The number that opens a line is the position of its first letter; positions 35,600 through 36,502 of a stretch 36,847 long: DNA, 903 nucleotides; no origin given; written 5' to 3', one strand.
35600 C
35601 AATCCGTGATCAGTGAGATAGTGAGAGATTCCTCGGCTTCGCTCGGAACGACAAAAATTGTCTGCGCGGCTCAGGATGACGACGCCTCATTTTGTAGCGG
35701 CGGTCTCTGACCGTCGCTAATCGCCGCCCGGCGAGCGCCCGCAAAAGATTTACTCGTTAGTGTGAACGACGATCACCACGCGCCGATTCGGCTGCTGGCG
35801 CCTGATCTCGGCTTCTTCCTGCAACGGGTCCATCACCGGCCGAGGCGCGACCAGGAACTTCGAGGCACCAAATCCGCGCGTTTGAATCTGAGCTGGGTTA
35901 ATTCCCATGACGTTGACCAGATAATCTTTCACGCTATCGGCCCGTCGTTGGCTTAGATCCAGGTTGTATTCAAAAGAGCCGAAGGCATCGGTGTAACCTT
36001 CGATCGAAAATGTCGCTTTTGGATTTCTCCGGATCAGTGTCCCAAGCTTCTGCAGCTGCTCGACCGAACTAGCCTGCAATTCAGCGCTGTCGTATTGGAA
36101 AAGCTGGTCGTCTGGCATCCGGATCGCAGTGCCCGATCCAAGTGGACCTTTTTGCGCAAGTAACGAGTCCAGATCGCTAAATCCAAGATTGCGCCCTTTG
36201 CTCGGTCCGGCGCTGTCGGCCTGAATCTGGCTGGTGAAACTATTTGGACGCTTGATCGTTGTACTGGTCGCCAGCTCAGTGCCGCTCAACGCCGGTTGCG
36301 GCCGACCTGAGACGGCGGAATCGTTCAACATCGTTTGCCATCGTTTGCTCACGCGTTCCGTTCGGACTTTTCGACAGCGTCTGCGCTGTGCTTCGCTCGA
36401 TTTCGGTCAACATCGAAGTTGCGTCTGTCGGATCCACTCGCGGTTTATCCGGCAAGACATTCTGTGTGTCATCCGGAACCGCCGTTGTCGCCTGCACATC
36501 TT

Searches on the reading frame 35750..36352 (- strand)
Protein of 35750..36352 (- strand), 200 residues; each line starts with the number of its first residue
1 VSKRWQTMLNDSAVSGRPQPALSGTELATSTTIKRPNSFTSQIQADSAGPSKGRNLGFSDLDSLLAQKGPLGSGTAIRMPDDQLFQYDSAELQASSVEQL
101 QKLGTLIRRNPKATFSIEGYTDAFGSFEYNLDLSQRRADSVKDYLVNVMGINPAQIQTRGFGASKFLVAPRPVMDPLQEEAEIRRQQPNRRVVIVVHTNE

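Call 80: search_protein_families(library=pfam, proteins=[window:35750-36352:-], max_evalue=1)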
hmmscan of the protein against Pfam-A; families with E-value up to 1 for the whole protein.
window:35750-36352:- (200 aa): 2 families
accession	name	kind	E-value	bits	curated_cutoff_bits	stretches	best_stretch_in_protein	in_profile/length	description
PF00691.25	OmpA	-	2.3e-21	76.4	27.2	1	84-169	1-87/98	OmpA family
PF05359.17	DUF748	-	0.012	14.1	50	0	133-156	1014-1037/1037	Domain of Unknown Function (DUF748)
